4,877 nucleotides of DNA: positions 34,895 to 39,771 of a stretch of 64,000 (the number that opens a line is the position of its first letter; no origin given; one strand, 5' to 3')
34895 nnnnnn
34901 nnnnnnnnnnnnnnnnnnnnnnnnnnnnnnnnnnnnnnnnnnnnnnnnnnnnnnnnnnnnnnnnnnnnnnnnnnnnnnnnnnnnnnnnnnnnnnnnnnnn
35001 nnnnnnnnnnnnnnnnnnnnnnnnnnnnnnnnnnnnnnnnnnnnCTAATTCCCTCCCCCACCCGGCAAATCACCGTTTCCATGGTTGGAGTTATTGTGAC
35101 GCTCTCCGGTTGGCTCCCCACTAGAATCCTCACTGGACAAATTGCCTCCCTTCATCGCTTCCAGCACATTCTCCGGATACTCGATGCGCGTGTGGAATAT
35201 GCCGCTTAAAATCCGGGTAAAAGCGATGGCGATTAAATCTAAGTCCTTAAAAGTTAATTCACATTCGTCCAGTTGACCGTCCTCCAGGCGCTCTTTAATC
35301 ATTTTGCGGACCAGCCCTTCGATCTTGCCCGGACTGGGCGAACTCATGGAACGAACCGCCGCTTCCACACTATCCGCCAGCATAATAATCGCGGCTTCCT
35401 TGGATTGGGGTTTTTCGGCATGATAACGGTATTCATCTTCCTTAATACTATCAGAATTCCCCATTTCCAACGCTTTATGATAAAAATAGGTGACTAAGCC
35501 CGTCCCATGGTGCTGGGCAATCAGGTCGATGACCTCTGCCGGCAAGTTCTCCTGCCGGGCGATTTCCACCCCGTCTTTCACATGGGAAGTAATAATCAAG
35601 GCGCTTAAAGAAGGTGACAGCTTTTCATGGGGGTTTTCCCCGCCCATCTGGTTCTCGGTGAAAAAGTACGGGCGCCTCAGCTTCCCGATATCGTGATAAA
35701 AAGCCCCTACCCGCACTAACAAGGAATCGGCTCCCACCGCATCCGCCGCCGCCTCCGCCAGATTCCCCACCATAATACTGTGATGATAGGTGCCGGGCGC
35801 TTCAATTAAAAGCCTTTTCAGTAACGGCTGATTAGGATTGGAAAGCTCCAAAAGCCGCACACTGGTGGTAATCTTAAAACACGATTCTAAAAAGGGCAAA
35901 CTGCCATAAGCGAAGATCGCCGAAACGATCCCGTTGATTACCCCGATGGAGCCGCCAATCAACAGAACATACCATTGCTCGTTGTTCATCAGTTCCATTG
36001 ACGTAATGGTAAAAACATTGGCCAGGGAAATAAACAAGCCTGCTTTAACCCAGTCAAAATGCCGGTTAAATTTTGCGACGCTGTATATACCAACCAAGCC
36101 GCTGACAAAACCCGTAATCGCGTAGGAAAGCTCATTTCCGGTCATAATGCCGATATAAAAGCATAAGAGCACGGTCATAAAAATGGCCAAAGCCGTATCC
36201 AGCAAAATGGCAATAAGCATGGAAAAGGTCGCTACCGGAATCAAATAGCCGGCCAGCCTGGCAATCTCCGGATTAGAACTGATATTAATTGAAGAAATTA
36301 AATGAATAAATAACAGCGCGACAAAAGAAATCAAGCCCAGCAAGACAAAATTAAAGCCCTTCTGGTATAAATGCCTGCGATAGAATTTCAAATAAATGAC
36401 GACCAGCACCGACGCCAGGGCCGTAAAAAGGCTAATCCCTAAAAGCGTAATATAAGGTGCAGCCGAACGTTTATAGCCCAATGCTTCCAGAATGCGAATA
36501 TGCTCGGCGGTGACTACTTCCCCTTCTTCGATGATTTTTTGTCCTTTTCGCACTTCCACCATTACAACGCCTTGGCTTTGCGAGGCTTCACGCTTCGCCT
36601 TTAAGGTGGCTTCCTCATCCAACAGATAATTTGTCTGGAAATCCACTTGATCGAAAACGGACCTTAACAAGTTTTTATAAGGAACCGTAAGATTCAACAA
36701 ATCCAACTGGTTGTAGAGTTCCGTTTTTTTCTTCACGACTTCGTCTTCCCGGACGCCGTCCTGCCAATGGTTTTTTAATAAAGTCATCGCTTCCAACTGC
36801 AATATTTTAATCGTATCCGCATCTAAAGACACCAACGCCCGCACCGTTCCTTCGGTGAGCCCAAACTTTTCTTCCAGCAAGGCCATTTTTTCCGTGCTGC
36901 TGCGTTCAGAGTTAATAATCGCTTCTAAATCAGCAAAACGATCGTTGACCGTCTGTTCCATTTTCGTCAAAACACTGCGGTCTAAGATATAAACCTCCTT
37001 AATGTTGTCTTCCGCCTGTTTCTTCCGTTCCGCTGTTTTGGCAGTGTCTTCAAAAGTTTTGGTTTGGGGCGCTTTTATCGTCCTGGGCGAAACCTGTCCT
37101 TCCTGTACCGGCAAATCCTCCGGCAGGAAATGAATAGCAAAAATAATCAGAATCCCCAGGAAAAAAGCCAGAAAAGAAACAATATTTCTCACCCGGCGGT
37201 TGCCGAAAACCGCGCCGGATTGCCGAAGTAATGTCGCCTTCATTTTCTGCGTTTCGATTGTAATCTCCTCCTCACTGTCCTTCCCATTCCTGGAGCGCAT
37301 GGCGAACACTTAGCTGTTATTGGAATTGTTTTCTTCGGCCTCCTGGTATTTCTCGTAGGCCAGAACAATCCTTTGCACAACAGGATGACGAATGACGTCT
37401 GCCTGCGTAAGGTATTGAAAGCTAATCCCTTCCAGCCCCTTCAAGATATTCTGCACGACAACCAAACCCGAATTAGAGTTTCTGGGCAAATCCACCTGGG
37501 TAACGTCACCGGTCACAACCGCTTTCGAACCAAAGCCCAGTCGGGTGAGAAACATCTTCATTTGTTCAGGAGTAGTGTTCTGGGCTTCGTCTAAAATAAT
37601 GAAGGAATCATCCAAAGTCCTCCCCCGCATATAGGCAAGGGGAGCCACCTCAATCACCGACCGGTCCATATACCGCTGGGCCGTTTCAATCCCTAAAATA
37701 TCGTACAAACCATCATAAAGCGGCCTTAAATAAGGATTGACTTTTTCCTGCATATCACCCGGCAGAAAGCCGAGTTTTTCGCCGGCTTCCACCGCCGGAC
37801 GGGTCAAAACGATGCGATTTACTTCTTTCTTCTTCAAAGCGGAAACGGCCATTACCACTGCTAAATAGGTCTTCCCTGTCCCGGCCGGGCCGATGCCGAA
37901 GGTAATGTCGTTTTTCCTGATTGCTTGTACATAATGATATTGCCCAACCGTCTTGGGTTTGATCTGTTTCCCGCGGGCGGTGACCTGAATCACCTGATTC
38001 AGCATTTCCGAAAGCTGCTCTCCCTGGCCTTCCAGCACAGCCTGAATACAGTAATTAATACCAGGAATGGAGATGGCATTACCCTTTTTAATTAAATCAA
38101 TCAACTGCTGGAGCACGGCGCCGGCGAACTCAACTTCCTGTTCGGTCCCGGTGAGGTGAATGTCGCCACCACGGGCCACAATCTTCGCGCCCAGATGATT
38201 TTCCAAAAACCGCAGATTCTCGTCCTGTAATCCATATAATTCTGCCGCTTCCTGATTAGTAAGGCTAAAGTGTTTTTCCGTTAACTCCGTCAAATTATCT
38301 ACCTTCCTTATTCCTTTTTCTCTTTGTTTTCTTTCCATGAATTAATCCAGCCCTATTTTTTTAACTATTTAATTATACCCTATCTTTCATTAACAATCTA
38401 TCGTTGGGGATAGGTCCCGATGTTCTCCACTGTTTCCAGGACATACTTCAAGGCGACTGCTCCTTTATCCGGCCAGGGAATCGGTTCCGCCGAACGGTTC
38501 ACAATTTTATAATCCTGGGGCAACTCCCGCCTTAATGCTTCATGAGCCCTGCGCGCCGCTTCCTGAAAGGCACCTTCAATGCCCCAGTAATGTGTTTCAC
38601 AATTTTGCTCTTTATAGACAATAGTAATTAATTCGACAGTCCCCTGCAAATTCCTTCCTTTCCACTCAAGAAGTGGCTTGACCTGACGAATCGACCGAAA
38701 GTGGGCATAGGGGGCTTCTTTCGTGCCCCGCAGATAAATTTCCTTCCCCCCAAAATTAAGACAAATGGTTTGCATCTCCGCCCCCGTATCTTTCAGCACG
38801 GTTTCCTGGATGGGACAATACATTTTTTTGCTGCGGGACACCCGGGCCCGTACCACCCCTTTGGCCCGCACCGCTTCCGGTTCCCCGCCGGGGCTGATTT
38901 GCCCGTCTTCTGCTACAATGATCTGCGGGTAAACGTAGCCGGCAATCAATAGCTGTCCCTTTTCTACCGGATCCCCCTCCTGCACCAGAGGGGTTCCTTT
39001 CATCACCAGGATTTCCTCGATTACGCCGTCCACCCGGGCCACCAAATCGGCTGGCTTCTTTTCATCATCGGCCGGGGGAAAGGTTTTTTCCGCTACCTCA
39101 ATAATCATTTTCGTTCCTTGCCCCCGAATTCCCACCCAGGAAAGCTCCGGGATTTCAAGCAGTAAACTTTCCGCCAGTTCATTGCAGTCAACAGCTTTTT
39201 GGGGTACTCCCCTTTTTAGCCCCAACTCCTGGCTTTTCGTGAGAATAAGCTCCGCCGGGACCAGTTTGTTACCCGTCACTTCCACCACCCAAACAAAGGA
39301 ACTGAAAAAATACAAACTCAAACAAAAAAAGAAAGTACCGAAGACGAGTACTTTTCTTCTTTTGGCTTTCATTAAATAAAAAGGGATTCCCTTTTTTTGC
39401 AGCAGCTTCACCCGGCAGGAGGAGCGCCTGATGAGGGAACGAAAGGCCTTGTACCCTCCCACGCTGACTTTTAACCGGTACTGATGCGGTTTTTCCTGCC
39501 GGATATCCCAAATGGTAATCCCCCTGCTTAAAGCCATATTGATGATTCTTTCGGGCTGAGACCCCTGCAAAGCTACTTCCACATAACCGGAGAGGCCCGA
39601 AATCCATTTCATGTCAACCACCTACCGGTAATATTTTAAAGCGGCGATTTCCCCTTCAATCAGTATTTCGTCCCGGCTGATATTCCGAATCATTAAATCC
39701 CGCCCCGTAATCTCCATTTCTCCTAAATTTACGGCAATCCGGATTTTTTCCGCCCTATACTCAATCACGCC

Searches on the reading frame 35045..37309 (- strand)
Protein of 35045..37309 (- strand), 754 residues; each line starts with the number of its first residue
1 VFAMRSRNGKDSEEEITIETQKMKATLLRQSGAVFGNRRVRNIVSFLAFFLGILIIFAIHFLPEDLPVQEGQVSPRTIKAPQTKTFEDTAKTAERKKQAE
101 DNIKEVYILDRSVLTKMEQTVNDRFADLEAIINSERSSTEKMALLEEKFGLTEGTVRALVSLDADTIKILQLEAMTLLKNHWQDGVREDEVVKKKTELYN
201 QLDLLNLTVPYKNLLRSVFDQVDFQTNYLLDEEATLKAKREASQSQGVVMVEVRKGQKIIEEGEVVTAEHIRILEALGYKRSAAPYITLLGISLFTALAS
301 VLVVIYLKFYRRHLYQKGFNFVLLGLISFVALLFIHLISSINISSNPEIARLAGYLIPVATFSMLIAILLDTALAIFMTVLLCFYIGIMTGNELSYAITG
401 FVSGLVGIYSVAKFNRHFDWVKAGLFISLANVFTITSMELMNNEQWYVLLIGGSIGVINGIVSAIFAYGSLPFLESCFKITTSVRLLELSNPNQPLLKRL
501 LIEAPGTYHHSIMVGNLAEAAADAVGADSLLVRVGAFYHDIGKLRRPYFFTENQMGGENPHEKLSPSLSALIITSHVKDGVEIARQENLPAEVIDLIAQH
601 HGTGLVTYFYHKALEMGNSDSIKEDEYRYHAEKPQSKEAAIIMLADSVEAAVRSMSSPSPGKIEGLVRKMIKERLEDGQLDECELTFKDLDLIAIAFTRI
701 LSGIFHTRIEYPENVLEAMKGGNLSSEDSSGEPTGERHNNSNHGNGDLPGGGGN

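Call 41: search_protein_families(library=pfam, proteins=[window:35045-37309:-])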
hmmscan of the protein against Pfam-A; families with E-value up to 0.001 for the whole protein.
window:35045-37309:- (754 aa): 3 families
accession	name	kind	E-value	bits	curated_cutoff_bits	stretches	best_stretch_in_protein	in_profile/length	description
PF07697.16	7TMR-HDED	-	1.1e-44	153.5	27.6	1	69-279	1-222/224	7TM-HD extracellular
PF07698.17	7TM-7TMR_HD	-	1.6e-38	133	29.4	1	287-482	2-190/190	7TM receptor with intracellular HD hydrolase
PF01966.28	HD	-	5.5e-21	75.5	22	1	507-650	1-115/116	HD domain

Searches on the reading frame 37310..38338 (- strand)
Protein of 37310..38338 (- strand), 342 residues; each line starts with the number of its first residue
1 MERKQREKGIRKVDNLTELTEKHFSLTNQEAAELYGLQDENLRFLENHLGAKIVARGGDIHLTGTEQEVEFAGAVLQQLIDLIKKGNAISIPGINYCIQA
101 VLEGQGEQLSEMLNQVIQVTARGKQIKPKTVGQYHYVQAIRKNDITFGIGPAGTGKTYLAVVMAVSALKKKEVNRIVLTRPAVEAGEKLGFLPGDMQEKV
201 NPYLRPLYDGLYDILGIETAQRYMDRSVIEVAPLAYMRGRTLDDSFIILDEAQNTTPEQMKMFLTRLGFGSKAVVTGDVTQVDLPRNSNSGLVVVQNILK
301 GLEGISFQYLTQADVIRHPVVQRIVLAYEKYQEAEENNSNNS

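Call 41: search_protein_families(library=pfam, proteins=[window:37310-38338:-])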
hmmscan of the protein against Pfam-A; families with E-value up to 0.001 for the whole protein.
window:37310-38338:- (342 aa): 5 families
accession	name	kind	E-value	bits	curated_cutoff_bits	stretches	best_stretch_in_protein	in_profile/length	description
PF02562.22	PhoH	-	1e-98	329.3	27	1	125-329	1-205/205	PhoH-like protein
PF13245.12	AAA_19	-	1.3e-07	32.3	25.1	1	137-282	5-129/134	AAA domain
PF13604.12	AAA_30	-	2.6e-06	27.7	27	1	131-282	4-128/191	AAA domain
PF01695.23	IstB_IS21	-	0.00041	20.4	24.1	1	128-170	77-119/238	IstB-like ATP binding protein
PF00270.35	DEAD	-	0.00099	19.3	26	0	133-181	4-53/167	DEAD/DEAH box helicase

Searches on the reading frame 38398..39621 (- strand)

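Call 41: search_protein_families(library=pfam, proteins=[window:38398-39621:-])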
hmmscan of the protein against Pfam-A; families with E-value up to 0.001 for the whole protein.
window:38398-39621:- (407 aa): 1 family
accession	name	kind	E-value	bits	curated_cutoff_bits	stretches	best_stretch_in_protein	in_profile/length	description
PF06898.16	YqfD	-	3.7e-111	372.1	25.2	1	10-401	3-379/379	Putative stage IV sporulation protein YqfD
